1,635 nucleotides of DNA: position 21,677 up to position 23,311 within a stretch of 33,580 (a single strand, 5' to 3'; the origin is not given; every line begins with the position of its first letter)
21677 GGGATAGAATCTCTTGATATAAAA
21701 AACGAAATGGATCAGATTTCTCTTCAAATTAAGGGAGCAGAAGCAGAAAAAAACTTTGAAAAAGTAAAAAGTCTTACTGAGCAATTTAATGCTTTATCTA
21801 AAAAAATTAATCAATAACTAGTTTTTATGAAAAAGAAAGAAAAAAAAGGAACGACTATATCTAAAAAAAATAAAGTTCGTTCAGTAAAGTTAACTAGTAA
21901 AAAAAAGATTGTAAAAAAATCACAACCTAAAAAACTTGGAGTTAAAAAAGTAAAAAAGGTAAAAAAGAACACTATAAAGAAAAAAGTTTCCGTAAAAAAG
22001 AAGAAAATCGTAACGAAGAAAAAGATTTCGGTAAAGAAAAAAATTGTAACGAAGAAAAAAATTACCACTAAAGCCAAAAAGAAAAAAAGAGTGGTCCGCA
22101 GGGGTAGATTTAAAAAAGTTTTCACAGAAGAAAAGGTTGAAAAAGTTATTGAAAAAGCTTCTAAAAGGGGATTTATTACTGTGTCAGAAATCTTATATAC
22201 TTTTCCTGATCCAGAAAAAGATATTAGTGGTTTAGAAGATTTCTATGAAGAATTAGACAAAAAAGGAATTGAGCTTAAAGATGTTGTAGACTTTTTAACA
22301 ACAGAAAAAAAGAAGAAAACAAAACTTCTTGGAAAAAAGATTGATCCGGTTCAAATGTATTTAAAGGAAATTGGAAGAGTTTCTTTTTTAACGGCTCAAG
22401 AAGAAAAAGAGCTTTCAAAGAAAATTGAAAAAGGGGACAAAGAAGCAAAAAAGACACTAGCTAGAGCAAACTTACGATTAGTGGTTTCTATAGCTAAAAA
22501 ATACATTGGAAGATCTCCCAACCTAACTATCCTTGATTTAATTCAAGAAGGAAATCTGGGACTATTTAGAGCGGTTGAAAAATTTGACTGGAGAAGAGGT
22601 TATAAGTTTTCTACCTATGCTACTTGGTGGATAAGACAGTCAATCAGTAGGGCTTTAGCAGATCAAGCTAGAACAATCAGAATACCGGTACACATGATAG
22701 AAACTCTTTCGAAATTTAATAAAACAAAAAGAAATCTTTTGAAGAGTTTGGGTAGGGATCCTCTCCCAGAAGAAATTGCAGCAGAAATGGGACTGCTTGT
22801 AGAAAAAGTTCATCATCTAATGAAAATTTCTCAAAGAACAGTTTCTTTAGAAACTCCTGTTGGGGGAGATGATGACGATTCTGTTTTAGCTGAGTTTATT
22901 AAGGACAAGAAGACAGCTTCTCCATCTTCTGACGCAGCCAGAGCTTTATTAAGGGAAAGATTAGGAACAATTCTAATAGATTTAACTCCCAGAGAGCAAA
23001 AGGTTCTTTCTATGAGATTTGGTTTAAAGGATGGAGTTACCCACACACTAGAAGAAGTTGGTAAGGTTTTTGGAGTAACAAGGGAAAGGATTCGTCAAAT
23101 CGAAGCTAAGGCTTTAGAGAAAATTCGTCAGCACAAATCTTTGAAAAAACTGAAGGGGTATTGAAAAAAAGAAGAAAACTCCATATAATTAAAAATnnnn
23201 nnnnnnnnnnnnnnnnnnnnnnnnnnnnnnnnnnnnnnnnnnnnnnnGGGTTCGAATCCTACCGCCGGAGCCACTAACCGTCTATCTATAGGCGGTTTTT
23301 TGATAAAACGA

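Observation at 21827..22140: Primary sigma factor with a ~100-residue lysine-rich, tandem-repeat N-terminal extension where the acidic region 1.1 normally sits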

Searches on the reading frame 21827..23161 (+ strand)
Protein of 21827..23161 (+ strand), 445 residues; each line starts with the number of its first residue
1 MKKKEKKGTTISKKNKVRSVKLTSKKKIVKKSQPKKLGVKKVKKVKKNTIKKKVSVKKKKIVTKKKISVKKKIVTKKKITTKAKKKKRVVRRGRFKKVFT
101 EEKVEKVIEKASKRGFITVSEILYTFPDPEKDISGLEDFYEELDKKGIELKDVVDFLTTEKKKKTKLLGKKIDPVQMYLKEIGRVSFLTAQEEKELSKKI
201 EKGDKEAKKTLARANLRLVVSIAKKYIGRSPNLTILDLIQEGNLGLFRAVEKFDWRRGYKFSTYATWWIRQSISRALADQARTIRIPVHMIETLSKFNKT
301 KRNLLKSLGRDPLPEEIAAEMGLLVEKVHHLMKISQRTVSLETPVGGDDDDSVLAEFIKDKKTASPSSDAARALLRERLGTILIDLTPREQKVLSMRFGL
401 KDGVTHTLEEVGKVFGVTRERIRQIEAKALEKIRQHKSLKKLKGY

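Call 3: search_protein_families(library=pfam, proteins=[window:21827-23161:+], max_evalue=0.1)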
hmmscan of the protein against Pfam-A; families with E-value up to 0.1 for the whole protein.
window:21827-23161:+ (445 aa): 6 families
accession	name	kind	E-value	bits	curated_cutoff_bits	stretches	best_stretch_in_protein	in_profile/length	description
PF04542.20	Sigma70_r2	-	5.5e-21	74.6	24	1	211-283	1-71/71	Sigma-70 region 2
PF04539.22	Sigma70_r3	-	2.7e-18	66.3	25.3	1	292-367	1-75/78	Sigma-70 region 3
PF04545.22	Sigma70_r4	-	8e-17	60.9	24.1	1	385-435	4-50/50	Sigma-70, region 4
PF00140.25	Sigma70_r1_2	-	3e-15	56.3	22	1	173-206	1-34/34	Sigma-70 factor, region 1.2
PF03979.19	Sigma70_r1_1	-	3.4e-07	30.6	22.5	1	101-155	4-58/81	Sigma-70 factor, region 1.1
PF18580.7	HTH_SUN2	-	0.053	14.2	30.4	0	401-431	28-57/58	SUN2 helix-turn-helix domain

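Call 6: find_homologous_proteins(query=window:21827-23161:+, max_evalue=1e-20)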
Query window:21827-23161:+ (445 aa): 8000 proteins with E <= 1e-20 among 8000 candidates; the best 120 are listed.
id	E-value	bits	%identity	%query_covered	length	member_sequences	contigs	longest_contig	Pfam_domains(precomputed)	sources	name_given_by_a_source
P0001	2.8e-249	845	91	100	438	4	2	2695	PF04545.23,PF00140.26,PF03979.20,PF04542.21,PF04539.23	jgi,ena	-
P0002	1.3e-187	642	82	82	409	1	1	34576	PF04545.23,PF00140.26,PF03979.20,PF04542.21,PF04539.23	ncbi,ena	-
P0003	2.0e-186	638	82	80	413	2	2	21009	PF04545.23,PF00140.26,PF03979.20,PF04542.21,PF04539.23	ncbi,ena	-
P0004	2.0e-186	638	82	82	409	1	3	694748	PF04545.23,PF00140.26,PF03979.20,PF04542.21,PF04539.23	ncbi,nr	ncbi:MAG: sigma-70 family RNA polymerase sigma factor [Candidatus Nealsonbacteria bacterium]|nr:MAG:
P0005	4.9e-185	633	82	80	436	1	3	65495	PF04545.23,PF00140.26,PF03979.20,PF04542.21,PF04539.23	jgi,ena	-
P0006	2.5e-183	628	79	83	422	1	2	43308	PF04545.23,PF00140.26,PF03979.20,PF04542.21,PF04539.23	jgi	-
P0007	2.2e-182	625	80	79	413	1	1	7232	PF04545.23,PF00140.26,PF03979.20,PF04542.21,PF04539.23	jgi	jgi:RNA polymerase primary sigma factor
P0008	5.9e-182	623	79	82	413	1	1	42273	PF04545.23,PF00140.26,PF03979.20,PF04542.21,PF04539.23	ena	-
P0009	1.1e-181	622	73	92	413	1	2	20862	PF04545.23,PF00140.26,PF03979.20,PF04542.21,PF04539.23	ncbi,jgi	-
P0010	2.3e-181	621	79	82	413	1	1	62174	PF04545.23,PF00140.26,PF03979.20,PF04542.21,PF04539.23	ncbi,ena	-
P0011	3.3e-181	621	79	83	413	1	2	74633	PF04545.23,PF00140.26,PF03979.20,PF04542.21,PF04539.23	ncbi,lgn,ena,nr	ncbi:MAG TPA: sigma-70 family RNA polymerase sigma factor [bacterium]|nr:sigma-70 family RNA polymer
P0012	4.5e-181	620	79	83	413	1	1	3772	PF04545.23,PF00140.26,PF03979.20,PF04542.21,PF04539.23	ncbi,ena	-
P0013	8.9e-180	616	77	82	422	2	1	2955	PF04545.23,PF00140.26,PF03979.20,PF04542.21,PF04539.23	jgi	-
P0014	1.8e-179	615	76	82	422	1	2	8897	PF04545.23,PF00140.26,PF03979.20,PF04542.21,PF04539.23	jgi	-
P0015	3.0e-179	614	78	78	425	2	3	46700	PF04545.23,PF00140.26,PF03979.20,PF04542.21,PF04539.23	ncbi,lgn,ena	-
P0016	8.8e-179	613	79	79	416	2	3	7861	PF04545.23,PF00140.26,PF03979.20,PF04542.21,PF04539.23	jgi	-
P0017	1.4e-178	612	78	79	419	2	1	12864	PF04545.23,PF00140.26,PF03979.20,PF04542.21,PF04539.23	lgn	-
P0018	1.8e-178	612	78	79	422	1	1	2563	PF04545.23,PF00140.26,PF03979.20,PF04542.21,PF04539.23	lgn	-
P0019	2.3e-178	611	77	79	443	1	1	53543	PF04545.23,PF00140.26,PF03979.20,PF04542.21,PF04539.23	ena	-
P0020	3.2e-178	611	78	80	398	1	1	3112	PF04545.23,PF00140.26,PF03979.20,PF04542.21,PF04539.23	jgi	jgi:RNA polymerase primary sigma factor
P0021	1.5e-177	609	79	79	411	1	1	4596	PF04545.23,PF00140.26,PF03979.20,PF04542.21,PF04539.23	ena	-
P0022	6.1e-177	607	76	84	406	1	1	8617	PF04545.23,PF00140.26,PF03979.20,PF04542.21,PF04539.23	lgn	-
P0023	1.3e-176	606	75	79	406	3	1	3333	PF04545.23,PF00140.26,PF03979.20,PF04542.21,PF04539.23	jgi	-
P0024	1.6e-176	605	78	79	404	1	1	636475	PF04545.23,PF00140.26,PF03979.20,PF04542.21,PF04539.23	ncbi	-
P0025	3.2e-176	604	74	86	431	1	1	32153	PF04545.23,PF00140.26,PF03979.20,PF04542.21,PF04539.23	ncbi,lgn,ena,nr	ncbi:MAG: sigma-70 family RNA polymerase sigma factor [Patescibacteria group bacterium]|nr:sigma-70 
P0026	4.8e-176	604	78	81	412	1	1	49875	PF04545.23,PF00140.26,PF03979.20,PF04542.21,PF04539.23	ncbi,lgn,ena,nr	ncbi:MAG: sigma-70 family RNA polymerase sigma factor [Patescibacteria group bacterium]|nr:sigma-70 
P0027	8.9e-176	603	80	78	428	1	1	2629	PF04545.23,PF00140.26,PF03979.20,PF04542.21,PF04539.23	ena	-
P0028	1.1e-175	603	79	81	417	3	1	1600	PF04545.23,PF00140.26,PF03979.20,PF04542.21,PF04539.23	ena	-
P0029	1.8e-175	602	77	81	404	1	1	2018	PF04545.23,PF00140.26,PF03979.20,PF04542.21,PF04539.23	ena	-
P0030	2.5e-175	601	75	82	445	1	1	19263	PF04545.23,PF00140.26,PF03979.20,PF04542.21,PF04539.23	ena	-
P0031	8.4e-175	600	78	81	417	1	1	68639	PF04545.23,PF00140.26,PF03979.20,PF04542.21,PF04539.23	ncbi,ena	-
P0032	9.4e-175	600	67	97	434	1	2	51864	PF04545.23,PF00140.26,PF03979.20,PF04542.21,PF04539.23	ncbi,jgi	-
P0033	1.3e-174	599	77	83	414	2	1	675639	PF04545.23,PF00140.26,PF03979.20,PF04542.21,PF04539.23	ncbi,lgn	ncbi:MAG: sigma-70 family RNA polymerase sigma factor [Candidatus Nealsonbacteria bacterium]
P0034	1.8e-174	599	76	80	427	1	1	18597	PF04545.23,PF00140.26,PF03979.20,PF04542.21,PF04539.23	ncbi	-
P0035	1.9e-174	599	76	81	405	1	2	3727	PF04545.23,PF00140.26,PF03979.20,PF04542.21,PF04539.23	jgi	-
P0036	3.3e-174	598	76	81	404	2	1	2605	PF04545.23,PF00140.26,PF03979.20,PF04542.21,PF04539.23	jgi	-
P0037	1.1e-173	596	78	81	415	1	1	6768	PF04545.23,PF00140.26,PF03979.20,PF04542.21,PF04539.23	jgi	jgi:RNA polymerase primary sigma factor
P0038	5.2e-173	594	76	79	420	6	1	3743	PF04545.23,PF00140.26,PF03979.20,PF04542.21,PF04539.23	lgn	-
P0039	3.2e-172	591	74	81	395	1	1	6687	PF04545.23,PF00140.26,PF03979.20,PF04542.21,PF04539.23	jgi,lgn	-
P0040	6.6e-172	590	74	78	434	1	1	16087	PF04545.23,PF00140.26,PF03979.20,PF04542.21,PF04539.23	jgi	-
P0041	1.1e-171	589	73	82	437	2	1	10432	PF04545.23,PF00140.26,PF03979.20,PF04542.21,PF04539.23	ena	-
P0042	1.2e-171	589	73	80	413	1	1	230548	PF04545.23,PF00140.26,PF03979.20,PF04542.21,PF04539.23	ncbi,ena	-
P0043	1.7e-171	589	74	81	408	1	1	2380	PF04545.23,PF00140.26,PF03979.20,PF04542.21,PF04539.23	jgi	-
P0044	1.9e-171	589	74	81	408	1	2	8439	PF04545.23,PF00140.26,PF03979.20,PF04542.21,PF04539.23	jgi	-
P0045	2.4e-171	588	73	80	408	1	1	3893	PF04545.23,PF00140.26,PF03979.20,PF04542.21,PF04539.23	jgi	-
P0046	2.4e-171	588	74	81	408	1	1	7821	PF04545.23,PF00140.26,PF03979.20,PF04542.21,PF04539.23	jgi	-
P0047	4.6e-171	587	74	83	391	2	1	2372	PF04545.23,PF00140.26,PF03979.20,PF04542.21,PF04539.23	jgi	-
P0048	5.2e-171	587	74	81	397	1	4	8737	PF04545.23,PF00140.26,PF03979.20,PF04542.21,PF04539.23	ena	-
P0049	5.9e-171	587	74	81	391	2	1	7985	PF04545.23,PF00140.26,PF03979.20,PF04542.21,PF04539.23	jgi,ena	-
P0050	6.1e-171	587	75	78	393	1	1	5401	PF04545.23,PF00140.26,PF03979.20,PF04542.21,PF04539.23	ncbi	-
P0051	6.6e-171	587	74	78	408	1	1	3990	PF04545.23,PF00140.26,PF03979.20,PF04542.21,PF04539.23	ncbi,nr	ncbi:MAG: sigma-70 family RNA polymerase sigma factor [Candidatus Nealsonbacteria bacterium]|nr:sigm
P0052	7.4e-171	587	74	81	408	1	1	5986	PF04545.23,PF00140.26,PF03979.20,PF04542.21,PF04539.23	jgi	-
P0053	8.4e-171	587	75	80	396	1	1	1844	PF04545.23,PF00140.26,PF03979.20,PF04542.21,PF04539.23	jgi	jgi:RNA polymerase primary sigma factor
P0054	8.8e-171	587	76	80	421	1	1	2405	PF04545.23,PF00140.26,PF03979.20,PF04542.21,PF04539.23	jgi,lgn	-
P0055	1.0e-170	586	73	79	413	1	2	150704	PF04545.23,PF00140.26,PF03979.20,PF04542.21,PF04539.23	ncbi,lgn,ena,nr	ncbi:MAG: sigma-70 family RNA polymerase sigma factor [Candidatus Pacebacteria bacterium]|nr:sigma-7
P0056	1.0e-170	586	75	79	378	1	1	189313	PF04545.23,PF00140.26,PF03979.20,PF04542.21,PF04539.23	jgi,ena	-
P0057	1.1e-170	586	75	79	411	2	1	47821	PF04545.23,PF00140.26,PF03979.20,PF04542.21,PF04539.23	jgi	-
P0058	1.6e-170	586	74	81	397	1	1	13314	PF04545.23,PF00140.26,PF03979.20,PF04542.21,PF04539.23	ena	-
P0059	1.8e-170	585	73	79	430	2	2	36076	PF04545.23,PF00140.26,PF03979.20,PF04542.21,PF04539.23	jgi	-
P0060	2.4e-170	585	75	80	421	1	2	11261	PF04545.23,PF00140.26,PF03979.20,PF04542.21,PF04539.23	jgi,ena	-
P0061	2.4e-170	585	74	79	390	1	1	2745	PF04545.23,PF00140.26,PF03979.20,PF04542.21,PF04539.23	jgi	-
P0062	2.8e-170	585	74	81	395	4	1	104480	PF04545.23,PF00140.26,PF03979.20,PF04542.21,PF04539.23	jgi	jgi:RNA polymerase primary sigma factor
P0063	2.9e-170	585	74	80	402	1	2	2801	PF04545.23,PF00140.26,PF03979.20,PF04542.21,PF04539.23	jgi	-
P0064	2.9e-170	585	73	79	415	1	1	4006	PF04545.23,PF00140.26,PF03979.20,PF04542.21,PF04539.23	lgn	-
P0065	3.1e-170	585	73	79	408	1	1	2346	PF04545.23,PF00140.26,PF03979.20,PF04542.21,PF04539.23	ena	-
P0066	5.5e-170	584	74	80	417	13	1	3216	PF04545.23,PF00140.26,PF03979.20,PF04542.21,PF04539.23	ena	-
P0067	7.9e-170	583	73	79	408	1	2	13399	PF04545.23,PF00140.26,PF03979.20,PF04542.21,PF04539.23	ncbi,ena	-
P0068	1.2e-169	583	72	79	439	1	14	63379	PF04545.23,PF00140.26,PF03979.20,PF04542.21,PF04539.23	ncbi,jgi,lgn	-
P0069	1.4e-169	583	73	81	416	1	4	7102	PF04545.23,PF00140.26,PF03979.20,PF04542.21,PF04539.23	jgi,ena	-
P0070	1.4e-169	583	73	80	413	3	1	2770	PF04545.23,PF00140.26,PF03979.20,PF04542.21,PF04539.23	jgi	jgi:RNA polymerase primary sigma factor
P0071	1.6e-169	582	74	79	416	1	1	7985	PF04545.23,PF00140.26,PF03979.20,PF04542.21,PF04539.23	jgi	-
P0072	1.8e-169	582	73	79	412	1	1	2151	PF04545.23,PF00140.26,PF03979.20,PF04542.21,PF04539.23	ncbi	-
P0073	1.9e-169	582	74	79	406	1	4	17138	PF04545.23,PF00140.26,PF03979.20,PF04542.21,PF04539.23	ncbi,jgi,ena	-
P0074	2.1e-169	582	73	80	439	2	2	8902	PF04545.23,PF00140.26,PF03979.20,PF04542.21,PF04539.23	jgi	-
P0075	2.2e-169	582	74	80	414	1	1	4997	PF04545.23,PF00140.26,PF03979.20,PF04542.21,PF04539.23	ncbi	-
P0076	2.4e-169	582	74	79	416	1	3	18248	PF04545.23,PF00140.26,PF03979.20,PF04542.21,PF04539.23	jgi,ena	-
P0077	2.4e-169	582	73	81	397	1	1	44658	PF04545.23,PF00140.26,PF03979.20,PF04542.21,PF04539.23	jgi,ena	-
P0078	2.6e-169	582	74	80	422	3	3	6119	PF04545.23,PF00140.26,PF03979.20,PF04542.21,PF04539.23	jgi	-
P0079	2.7e-169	582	73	78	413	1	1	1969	PF04545.23,PF00140.26,PF03979.20,PF04542.21,PF04539.23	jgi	jgi:RNA polymerase primary sigma factor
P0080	3.6e-169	581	74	79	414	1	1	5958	PF04545.23,PF00140.26,PF03979.20,PF04542.21,PF04539.23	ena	-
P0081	3.8e-169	581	74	79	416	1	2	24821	PF04545.23,PF00140.26,PF03979.20,PF04542.21,PF04539.23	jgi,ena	-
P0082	4.7e-169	581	74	79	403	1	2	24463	PF04545.23,PF00140.26,PF03979.20,PF04542.21,PF04539.23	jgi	jgi:RNA polymerase primary sigma factor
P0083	5.2e-169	581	73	81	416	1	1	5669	PF04545.23,PF00140.26,PF03979.20,PF04542.21,PF04539.23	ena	-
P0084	5.7e-169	581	74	79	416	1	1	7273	PF04545.23,PF00140.26,PF03979.20,PF04542.21,PF04539.23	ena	-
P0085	5.9e-169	580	71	85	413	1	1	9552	PF04545.23,PF00140.26,PF03979.20,PF04542.21,PF04539.23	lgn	-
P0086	6.5e-169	580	73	79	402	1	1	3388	PF04545.23,PF00140.26,PF03979.20,PF04542.21,PF04539.23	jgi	jgi:RNA polymerase primary sigma factor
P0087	6.9e-169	580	73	79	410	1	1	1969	PF04545.23,PF00140.26,PF03979.20,PF04542.21,PF04539.23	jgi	-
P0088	8.8e-169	580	74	78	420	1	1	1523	PF04545.23,PF00140.26,PF03979.20,PF04542.21,PF04539.23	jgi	jgi:RNA polymerase primary sigma factor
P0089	8.9e-169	580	75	78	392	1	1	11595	PF04545.23,PF00140.26,PF03979.20,PF04542.21,PF04539.23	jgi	-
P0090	1.0e-168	580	75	82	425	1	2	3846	PF04545.23,PF00140.26,PF03979.20,PF04542.21,PF04539.23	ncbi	-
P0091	1.0e-168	580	72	82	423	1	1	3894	PF04545.23,PF00140.26,PF03979.20,PF04542.21,PF04539.23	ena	-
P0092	1.3e-168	579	73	79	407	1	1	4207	PF04545.23,PF00140.26,PF03979.20,PF04542.21,PF04539.23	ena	-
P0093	1.3e-168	579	74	79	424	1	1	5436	PF04545.23,PF00140.26,PF03979.20,PF04542.21,PF04539.23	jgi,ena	-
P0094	1.5e-168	579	74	80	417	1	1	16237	PF04545.23,PF00140.26,PF03979.20,PF04542.21,PF04539.23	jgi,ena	-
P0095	1.5e-168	579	74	78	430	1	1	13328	PF04545.23,PF00140.26,PF03979.20,PF04542.21,PF04539.23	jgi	jgi:RNA polymerase primary sigma factor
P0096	1.6e-168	579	73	79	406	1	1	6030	PF04545.23,PF00140.26,PF03979.20,PF04542.21,PF04539.23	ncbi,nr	ncbi:MAG: sigma-70 family RNA polymerase sigma factor [bacterium]|nr:sigma-70 family RNA polymerase 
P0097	1.7e-168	579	73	79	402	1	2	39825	PF04545.23,PF00140.26,PF03979.20,PF04542.21,PF04539.23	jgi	jgi:RNA polymerase primary sigma factor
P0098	1.9e-168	579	75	79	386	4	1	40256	PF04545.23,PF00140.26,PF03979.20,PF04542.21,PF04539.23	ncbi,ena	-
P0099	1.9e-168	579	74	78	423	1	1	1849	PF04545.23,PF00140.26,PF03979.20,PF04542.21,PF04539.23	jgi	-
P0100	2.0e-168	579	74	79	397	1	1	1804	PF04545.23,PF00140.26,PF03979.20,PF04542.21,PF04539.23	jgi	jgi:RNA polymerase primary sigma factor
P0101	2.1e-168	579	74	79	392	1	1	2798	PF04545.23,PF00140.26,PF03979.20,PF04542.21,PF04539.23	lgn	-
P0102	2.6e-168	578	73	79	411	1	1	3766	PF04545.23,PF00140.26,PF03979.20,PF04542.21,PF04539.23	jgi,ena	-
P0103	2.6e-168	578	74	80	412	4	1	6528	PF04545.23,PF00140.26,PF03979.20,PF04542.21,PF04539.23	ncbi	-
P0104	2.7e-168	578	74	78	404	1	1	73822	PF04545.23,PF00140.26,PF03979.20,PF04542.21,PF04539.23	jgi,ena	-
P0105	2.8e-168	578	73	80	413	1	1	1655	PF04545.23,PF00140.26,PF03979.20,PF04542.21,PF04539.23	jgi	jgi:RNA polymerase primary sigma factor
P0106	2.9e-168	578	75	79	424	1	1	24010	PF04545.23,PF00140.26,PF03979.20,PF04542.21,PF04539.23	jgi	jgi:RNA polymerase primary sigma factor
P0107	3.0e-168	578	74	78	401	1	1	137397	PF04545.23,PF00140.26,PF03979.20,PF04542.21,PF04539.23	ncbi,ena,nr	ncbi:sigma-70 family RNA polymerase sigma factor [Patescibacteria group bacterium]|nr:sigma-70 famil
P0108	3.4e-168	578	75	79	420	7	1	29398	PF04545.23,PF00140.26,PF03979.20,PF04542.21,PF04539.23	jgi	jgi:RNA polymerase primary sigma factor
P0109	3.6e-168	578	75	79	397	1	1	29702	PF04545.23,PF00140.26,PF03979.20,PF04542.21,PF04539.23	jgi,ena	-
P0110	3.7e-168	578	71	82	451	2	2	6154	PF04545.23,PF00140.26,PF03979.20,PF04542.21,PF04539.23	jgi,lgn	-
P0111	3.7e-168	578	75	79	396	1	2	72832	PF04545.23,PF00140.26,PF03979.20,PF04542.21,PF04539.23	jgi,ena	-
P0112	3.9e-168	578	69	90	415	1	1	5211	PF04545.23,PF00140.26,PF03979.20,PF04542.21,PF04539.23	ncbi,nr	ncbi:MAG: sigma-70 family RNA polymerase sigma factor [bacterium]|nr:sigma-70 family RNA polymerase 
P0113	4.2e-168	578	71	84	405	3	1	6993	PF04545.23,PF00140.26,PF03979.20,PF04542.21,PF04539.23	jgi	jgi:RNA polymerase primary sigma factor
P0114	4.3e-168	578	73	78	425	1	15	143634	PF04545.23,PF00140.26,PF03979.20,PF04542.21,PF04539.23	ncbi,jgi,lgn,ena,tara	jgi:RNA polymerase primary sigma factor|tara:strand:+ start:36128 stop:37405 length:1278 start_codon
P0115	4.4e-168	578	73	79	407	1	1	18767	PF04545.23,PF00140.26,PF03979.20,PF04542.21,PF04539.23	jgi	-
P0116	4.4e-168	578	72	80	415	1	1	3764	PF04545.23,PF00140.26,PF03979.20,PF04542.21,PF04539.23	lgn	-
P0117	4.7e-168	578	73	81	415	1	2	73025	PF04545.23,PF00140.26,PF03979.20,PF04542.21,PF04539.23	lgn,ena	-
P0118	4.8e-168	577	74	78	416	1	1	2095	PF04545.23,PF00140.26,PF03979.20,PF04542.21,PF04539.23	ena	-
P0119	5.1e-168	577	74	79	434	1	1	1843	PF04545.23,PF00140.26,PF03979.20,PF04542.21,PF04539.23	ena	-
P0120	5.2e-168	577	73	79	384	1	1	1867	PF04545.23,PF00140.26,PF03979.20,PF04542.21,PF04539.23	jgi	jgi:RNA polymerase primary sigma factor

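Call 18: find_encoding_contigs(protein=P0001, flank=3000, max_places=4)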
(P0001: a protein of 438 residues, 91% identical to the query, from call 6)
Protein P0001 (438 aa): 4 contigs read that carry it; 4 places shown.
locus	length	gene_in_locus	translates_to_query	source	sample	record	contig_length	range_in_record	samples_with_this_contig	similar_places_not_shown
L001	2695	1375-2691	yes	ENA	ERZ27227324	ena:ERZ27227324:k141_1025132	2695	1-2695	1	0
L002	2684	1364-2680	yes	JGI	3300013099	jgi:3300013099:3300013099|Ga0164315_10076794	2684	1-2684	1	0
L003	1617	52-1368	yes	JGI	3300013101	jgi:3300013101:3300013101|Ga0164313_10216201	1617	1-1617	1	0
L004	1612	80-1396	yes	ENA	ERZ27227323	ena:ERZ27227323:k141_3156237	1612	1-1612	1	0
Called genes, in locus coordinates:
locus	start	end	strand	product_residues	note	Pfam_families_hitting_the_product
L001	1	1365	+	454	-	?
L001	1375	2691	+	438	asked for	PF03979:Sigma70_r1_1, PF00140:Sigma70_r1_2, PF04542:Sigma70_r2, PF04539:Sigma70_r3, PF04545:Sigma70_r4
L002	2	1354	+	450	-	?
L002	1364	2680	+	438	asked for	PF03979:Sigma70_r1_1, PF00140:Sigma70_r1_2, PF04542:Sigma70_r2, PF04539:Sigma70_r3, PF04545:Sigma70_r4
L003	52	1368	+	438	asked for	PF03979:Sigma70_r1_1, PF00140:Sigma70_r1_2, PF04542:Sigma70_r2, PF04539:Sigma70_r3, PF04545:Sigma70_r4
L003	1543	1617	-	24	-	?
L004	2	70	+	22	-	?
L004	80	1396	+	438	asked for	PF03979:Sigma70_r1_1, PF00140:Sigma70_r1_2, PF04542:Sigma70_r2, PF04539:Sigma70_r3, PF04545:Sigma70_r4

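Call 19: find_encoding_contigs(protein=window:21827-23161:+, flank=3000, max_places=4)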
Protein window:21827-23161:+ (445 aa): no gene with exactly this product is on record in the collection.
